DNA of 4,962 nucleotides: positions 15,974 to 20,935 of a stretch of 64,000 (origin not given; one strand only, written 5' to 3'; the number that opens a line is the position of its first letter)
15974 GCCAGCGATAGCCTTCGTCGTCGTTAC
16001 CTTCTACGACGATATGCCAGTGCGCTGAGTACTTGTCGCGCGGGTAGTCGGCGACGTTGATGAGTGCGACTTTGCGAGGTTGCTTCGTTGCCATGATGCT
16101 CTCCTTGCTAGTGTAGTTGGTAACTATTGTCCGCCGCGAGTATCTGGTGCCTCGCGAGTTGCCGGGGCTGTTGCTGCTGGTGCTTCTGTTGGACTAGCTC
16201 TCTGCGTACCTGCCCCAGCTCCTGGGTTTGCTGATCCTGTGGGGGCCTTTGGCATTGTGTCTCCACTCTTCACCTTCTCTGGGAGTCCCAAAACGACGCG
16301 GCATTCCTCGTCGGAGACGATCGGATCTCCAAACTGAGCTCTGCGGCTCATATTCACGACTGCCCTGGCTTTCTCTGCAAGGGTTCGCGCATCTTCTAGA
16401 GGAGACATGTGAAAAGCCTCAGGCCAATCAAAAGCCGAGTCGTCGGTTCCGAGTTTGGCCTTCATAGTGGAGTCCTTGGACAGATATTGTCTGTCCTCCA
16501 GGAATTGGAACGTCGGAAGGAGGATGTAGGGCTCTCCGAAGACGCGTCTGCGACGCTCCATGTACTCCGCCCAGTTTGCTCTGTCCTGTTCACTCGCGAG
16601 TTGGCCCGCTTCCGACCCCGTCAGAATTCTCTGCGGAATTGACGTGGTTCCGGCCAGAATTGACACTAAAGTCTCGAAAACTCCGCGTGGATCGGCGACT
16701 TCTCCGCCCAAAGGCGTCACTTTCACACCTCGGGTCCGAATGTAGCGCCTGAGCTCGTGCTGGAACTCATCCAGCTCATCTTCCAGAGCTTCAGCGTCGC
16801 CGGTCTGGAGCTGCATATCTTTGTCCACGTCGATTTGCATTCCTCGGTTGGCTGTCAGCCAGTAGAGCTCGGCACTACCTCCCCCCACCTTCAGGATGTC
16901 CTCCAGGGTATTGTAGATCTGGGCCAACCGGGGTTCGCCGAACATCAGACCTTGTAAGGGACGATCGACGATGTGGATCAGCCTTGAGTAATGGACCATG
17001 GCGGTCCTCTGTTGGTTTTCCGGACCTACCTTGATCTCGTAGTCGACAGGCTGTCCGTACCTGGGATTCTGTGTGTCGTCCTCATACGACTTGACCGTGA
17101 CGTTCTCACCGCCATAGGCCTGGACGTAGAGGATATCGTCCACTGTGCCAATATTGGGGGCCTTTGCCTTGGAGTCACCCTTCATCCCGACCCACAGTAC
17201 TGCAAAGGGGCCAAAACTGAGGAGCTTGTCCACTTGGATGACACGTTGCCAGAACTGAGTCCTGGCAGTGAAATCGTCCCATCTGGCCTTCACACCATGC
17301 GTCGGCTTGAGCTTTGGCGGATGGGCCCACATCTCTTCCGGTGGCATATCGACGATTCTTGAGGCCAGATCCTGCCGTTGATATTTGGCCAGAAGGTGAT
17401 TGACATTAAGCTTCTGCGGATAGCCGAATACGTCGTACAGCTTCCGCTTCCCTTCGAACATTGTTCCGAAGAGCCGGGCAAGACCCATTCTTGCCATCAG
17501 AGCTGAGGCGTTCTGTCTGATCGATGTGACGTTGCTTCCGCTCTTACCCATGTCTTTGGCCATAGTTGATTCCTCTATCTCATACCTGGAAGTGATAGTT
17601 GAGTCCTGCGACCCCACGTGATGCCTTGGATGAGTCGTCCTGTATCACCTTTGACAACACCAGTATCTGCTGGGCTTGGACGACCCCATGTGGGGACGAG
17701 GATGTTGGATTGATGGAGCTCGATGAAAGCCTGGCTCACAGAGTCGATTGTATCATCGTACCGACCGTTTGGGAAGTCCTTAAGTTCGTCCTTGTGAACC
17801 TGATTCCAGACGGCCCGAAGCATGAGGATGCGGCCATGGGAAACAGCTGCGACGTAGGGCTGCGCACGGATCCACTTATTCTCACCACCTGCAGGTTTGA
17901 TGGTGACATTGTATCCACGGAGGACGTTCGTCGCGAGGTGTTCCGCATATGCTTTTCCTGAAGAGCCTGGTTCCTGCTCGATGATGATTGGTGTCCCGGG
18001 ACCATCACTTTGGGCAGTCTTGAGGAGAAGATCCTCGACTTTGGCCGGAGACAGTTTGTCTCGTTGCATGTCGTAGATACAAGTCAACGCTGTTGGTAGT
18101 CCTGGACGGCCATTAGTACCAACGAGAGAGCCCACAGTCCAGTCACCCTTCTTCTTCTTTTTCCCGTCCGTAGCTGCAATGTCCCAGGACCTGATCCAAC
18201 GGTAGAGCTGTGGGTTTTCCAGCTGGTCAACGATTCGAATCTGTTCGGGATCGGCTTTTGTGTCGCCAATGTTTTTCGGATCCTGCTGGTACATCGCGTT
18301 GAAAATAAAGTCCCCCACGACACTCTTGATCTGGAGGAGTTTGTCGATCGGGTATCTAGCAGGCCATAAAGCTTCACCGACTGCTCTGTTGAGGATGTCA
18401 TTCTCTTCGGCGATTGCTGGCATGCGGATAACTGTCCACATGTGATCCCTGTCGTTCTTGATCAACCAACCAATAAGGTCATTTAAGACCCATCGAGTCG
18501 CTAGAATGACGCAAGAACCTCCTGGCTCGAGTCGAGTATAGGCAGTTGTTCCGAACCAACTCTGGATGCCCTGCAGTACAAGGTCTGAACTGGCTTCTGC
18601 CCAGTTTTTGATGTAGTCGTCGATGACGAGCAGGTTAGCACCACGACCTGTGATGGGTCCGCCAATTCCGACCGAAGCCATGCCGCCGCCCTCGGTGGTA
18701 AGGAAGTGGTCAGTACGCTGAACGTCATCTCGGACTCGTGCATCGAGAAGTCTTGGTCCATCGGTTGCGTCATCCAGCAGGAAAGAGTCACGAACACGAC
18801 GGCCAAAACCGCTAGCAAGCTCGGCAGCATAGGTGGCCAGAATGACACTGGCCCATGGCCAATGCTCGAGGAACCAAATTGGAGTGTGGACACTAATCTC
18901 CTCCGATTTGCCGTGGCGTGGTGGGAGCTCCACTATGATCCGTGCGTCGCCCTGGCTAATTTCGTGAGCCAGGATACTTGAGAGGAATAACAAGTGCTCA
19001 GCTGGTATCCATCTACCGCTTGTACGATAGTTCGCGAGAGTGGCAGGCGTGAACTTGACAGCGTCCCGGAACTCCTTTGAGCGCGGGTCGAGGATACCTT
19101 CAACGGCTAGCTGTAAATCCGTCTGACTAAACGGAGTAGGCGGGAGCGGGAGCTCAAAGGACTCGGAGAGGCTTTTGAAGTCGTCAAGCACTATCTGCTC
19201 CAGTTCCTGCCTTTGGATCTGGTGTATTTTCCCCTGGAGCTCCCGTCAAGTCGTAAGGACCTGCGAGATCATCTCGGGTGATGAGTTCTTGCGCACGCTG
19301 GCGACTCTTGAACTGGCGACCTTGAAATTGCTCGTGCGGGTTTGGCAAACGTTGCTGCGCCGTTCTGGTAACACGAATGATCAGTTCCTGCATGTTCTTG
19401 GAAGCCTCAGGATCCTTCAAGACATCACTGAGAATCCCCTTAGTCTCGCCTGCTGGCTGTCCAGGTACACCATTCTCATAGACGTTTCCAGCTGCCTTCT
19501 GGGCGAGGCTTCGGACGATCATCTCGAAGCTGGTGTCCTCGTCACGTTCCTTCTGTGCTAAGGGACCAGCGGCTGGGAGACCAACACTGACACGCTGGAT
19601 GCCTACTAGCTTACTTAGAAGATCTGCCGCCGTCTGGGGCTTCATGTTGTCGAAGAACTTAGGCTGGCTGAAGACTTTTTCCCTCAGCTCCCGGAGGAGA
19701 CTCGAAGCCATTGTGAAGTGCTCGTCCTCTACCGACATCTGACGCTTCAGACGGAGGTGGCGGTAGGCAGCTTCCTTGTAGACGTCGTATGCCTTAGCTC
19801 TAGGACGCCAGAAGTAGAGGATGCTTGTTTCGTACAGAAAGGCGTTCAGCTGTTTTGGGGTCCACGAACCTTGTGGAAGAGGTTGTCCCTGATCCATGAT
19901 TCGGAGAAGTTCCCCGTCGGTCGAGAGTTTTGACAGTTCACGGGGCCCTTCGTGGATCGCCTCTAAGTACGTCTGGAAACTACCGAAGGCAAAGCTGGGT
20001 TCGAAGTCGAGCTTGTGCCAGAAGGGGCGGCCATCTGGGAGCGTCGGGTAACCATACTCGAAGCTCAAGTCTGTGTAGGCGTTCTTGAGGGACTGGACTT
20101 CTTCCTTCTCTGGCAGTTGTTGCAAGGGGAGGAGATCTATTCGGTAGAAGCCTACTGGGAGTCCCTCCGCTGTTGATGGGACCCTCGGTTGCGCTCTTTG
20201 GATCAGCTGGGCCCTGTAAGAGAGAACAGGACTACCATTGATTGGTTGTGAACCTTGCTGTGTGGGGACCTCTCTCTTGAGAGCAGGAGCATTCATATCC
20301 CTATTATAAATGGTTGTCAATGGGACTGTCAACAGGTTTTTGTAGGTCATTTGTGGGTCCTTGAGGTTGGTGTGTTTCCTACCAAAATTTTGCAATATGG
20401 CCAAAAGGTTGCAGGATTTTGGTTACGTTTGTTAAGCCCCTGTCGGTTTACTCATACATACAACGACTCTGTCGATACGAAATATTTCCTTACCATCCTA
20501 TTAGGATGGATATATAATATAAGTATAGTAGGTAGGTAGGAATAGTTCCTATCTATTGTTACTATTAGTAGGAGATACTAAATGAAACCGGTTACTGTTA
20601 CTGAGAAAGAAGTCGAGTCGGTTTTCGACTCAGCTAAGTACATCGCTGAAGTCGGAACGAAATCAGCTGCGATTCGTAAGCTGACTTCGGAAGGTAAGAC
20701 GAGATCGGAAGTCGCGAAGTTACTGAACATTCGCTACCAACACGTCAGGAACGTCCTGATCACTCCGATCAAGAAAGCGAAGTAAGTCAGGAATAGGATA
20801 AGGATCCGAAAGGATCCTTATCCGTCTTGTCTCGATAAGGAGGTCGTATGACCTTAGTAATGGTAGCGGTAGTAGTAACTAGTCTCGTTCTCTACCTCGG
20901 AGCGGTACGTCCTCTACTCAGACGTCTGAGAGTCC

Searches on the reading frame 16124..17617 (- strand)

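Call 94: search_protein_families(library=phrogs, proteins=[window:16124-17617:-], max_evalue=0.001)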
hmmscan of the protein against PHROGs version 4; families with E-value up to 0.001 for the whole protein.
window:16124-17617:- (497 aa): 2 families
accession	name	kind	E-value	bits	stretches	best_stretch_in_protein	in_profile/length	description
phrog_146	-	head and packaging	5.8e-47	161.9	1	41-467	21-447/587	portal protein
phrog_15615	-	head and packaging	4.2e-07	30.5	1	44-216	7-177/194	virion structural protein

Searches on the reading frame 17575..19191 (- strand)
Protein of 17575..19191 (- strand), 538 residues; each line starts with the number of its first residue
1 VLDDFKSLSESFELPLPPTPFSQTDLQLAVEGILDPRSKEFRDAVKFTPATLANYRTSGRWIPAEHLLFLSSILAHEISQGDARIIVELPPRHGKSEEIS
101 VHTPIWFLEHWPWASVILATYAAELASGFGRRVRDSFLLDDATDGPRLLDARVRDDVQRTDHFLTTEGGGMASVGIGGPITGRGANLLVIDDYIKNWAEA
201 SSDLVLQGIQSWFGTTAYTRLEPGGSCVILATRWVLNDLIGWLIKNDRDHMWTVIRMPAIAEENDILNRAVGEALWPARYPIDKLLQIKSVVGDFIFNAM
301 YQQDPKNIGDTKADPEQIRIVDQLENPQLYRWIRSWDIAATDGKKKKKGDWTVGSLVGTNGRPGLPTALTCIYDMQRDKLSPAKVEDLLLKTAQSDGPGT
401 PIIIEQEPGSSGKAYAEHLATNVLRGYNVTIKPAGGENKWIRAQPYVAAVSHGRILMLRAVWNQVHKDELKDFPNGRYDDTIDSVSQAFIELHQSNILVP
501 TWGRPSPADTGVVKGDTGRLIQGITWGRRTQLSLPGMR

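Call 31: search_dna_similar(query=window:17575-19191:-, collection=phages, mode=protein, max_rows=15)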
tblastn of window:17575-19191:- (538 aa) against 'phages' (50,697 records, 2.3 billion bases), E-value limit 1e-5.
Records with a match: 2238; places in all: 2240; records where one place covers at least 80% of the query: 292.
Best place of each record, by identity: <60% 2238.
By first word of the organism name: Mycobacterium 496; Microbacterium 273; Pseudomonas 237; Gordonia 181; Escherichia 162; Salmonella 79; Erwinia 52; Bacteriophage 48; Acinetobacter 47; Klebsiella 41; and 92 more.
By host as written in the record: Mycobacterium smegmatis mc2 155 348; Gordonia terrae 3612 129; - 112; Microbacterium foliorum NRRL B-24224 SEA 111; Microbacterium foliorum NRRL B-24224 104; Mycobacterium smegmatis mc#155 83; Pseudomonas aeruginosa 75; Escherichia coli 60; and 478 more.
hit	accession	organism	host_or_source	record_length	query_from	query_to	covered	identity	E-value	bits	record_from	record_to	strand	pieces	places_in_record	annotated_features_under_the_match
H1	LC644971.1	Acetobacter phage phiAO1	Acetobacter orleanensis NBRC 3170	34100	5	498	92%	35.9%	6e-67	241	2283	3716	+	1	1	phage Terminase protein | hypothetical protein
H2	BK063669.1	Caudoviricetes sp. vir524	Methanomicrobiales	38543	15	496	90%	35.3%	1e-54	205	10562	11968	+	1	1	terminase large subunit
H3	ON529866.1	Brevundimonas phage vB_BpoS-MaInes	Brevundimonas pondensis LVF1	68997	22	504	90%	32.2%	1e-70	251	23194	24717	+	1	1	terminase large subunit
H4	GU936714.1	Synechococcus phage S-CBS2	Synechococcus sp. CB0204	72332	22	508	91%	30.8%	7e-44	173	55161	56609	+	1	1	terL: large terminase subunit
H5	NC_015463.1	Synechococcus phage S-CBS2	Synechococcus sp. CB0204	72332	22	508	91%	30.8%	7e-44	173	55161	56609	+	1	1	terL: terminase large subunit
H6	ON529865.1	Brevundimonas phage vB_BpoS-StAshley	Brevundimonas pondensis LVF1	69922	22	504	90%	31.0%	9e-70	249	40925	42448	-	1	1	terminase large subunit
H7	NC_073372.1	Microbacterium phage NoodlelyBoi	Microbacterium foliorum NRRL B-24224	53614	29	518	91%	29.8%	1e-38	157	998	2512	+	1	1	3: terminase large subunit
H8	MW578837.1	Microbacterium phage NoodlelyBoi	Microbacterium foliorum NRRL B-24224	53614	29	518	91%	29.8%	1e-38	157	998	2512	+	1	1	3: terminase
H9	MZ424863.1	Proteus phage vB_PmiM_ZX7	Proteus mirabilis YV2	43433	10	489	89%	30.3%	1e-48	187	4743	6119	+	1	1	putative terminase large subunit | putative homing endonuclease protein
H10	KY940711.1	Bradyrhizobium phage BDU-MI-1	Bradyrhizobium diazoefficiens USDA110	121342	47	492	83%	32.1%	2e-42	168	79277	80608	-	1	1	terminase large subunit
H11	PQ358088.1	Staphylococcus phage TPWB-09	Staphylococcus sp.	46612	59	489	80%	32.8%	2e-38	156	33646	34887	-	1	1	terminase large subunit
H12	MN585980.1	Microbacterium phage Gina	Microbacterium paraoxydans NWU1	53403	29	518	91%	28.7%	2e-38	156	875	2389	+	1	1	3: terminase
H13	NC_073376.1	Microbacterium phage Teamocil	Microbacterium paraoxydans NWU1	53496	29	518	91%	28.7%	2e-38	156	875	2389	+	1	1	3: terminase large subunit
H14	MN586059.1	Microbacterium phage Teamocil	Microbacterium paraoxydans NWU1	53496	29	518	91%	28.7%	2e-38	156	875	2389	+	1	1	3: terminase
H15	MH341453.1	Listeria phage PSU-VKH-LP041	Listeria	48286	38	492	85%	30.7%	2e-39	160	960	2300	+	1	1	terminase large subunit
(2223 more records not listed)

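Call 94: search_protein_families(library=phrogs, proteins=[window:17575-19191:-], max_evalue=0.001)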
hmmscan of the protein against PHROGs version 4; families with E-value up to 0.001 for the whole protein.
window:17575-19191:- (538 aa): 7 families
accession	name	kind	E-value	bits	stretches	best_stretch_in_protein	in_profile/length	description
phrog_38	-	head and packaging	1.5e-72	246.4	1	58-499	282-710/760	terminase large subunit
phrog_4758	-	head and packaging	2.9e-41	142.4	1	46-265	22-241/243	terminase large subunit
phrog_979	-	head and packaging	4.7e-33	115.8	1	316-497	419-604/642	terminase large subunit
phrog_12171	-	head and packaging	1.1e-22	81.2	1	399-496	4-99/110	terminase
phrog_5573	-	head and packaging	2.4e-17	64.2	1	245-495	5-237/250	terminase large subunit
phrog_30251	-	head and packaging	1.6e-16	60.7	1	82-307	55-279/799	terminase large subunit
phrog_9453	-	head and packaging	1.8e-08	35.3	1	327-492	25-210/233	terminase large subunit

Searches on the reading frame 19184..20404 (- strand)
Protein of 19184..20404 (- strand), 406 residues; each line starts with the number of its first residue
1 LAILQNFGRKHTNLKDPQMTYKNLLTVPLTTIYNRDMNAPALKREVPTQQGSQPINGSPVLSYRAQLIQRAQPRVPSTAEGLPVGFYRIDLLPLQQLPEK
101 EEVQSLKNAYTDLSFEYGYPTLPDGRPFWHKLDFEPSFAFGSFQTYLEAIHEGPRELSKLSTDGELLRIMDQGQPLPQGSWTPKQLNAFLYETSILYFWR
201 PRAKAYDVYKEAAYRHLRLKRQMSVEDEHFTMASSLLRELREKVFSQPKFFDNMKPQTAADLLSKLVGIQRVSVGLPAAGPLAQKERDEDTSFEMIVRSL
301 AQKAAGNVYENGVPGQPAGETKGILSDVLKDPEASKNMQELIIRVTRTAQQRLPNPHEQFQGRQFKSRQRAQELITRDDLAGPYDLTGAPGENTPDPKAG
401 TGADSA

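Call 13: search_protein_families(library=phrogs, proteins=[window:19184-20404:-], max_evalue=0.01)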
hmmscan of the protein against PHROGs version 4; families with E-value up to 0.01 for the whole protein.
window:19184-20404:- (406 aa): 0 families

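Call 14: search_protein_families(library=pfam, proteins=[window:19184-20404:-], max_evalue=0.01)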
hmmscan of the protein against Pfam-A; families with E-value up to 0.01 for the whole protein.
window:19184-20404:- (406 aa): 0 families

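Call 15: find_related_loci(query=window:19184-20404:-, collection=viral_contigs, flank=10000)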
Query window:19184-20404:- (406 aa) in viral_contigs; peptide patterns used: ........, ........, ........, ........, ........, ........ (x = any residue, [..] = any of these).
17 stretches matched a pattern; 11 encode a relative of the query (tblastn E <= 1e-3); 11 distinct loci.
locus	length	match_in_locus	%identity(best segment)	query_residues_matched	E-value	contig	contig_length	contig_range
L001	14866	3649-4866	94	2-406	0e+0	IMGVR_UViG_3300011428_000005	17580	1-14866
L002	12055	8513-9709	91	2-399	0e+0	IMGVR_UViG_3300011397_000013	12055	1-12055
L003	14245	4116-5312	91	2-399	0e+0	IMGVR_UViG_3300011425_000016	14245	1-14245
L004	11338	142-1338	91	2-399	0e+0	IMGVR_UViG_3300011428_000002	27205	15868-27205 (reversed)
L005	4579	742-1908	76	1-394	0e+0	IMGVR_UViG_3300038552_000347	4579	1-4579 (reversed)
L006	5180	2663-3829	76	1-394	0e+0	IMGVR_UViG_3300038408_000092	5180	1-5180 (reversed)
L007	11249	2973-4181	68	3-394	5e-180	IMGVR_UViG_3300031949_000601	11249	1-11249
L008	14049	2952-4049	72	32-394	5e-177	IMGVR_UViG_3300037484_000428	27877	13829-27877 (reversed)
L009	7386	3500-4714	60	3-393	1e-153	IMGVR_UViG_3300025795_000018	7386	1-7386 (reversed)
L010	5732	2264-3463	51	15-401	7e-120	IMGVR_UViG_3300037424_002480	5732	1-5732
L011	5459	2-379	97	281-406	2e-76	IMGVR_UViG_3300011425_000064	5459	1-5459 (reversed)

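Call 46: search_protein_families(library=ncbifam, proteins=[window:19184-20404:-], max_evalue=1)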
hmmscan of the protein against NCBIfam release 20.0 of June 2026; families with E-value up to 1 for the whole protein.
window:19184-20404:- (406 aa): 0 families

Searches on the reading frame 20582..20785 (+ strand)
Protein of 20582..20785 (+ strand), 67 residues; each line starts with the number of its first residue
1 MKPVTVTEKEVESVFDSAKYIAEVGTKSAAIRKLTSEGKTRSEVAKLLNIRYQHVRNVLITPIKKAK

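Call 13: search_protein_families(library=phrogs, proteins=[window:20582-20785:+], max_evalue=0.01)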
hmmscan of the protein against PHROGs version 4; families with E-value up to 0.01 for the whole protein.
window:20582-20785:+ (67 aa): 0 families

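Call 14: search_protein_families(library=pfam, proteins=[window:20582-20785:+], max_evalue=0.01)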
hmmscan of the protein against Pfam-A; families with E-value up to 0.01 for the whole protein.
window:20582-20785:+ (67 aa): 0 families

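Call 46: search_protein_families(library=ncbifam, proteins=[window:20582-20785:+], max_evalue=1)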
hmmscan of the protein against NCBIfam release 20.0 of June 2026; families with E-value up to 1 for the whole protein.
window:20582-20785:+ (67 aa): 2 families
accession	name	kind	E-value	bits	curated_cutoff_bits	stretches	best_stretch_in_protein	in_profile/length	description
NF040595.1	HTH_Cbp1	equivalog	0.00077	19.4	140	1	29-61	6-38/135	CRISPR DNA repeat-binding protein Cbp1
NF010444.1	PRK13870.1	equivalog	0.012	15.1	250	1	16-61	166-211/234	autoinducer-binding transcriptional regulator TraR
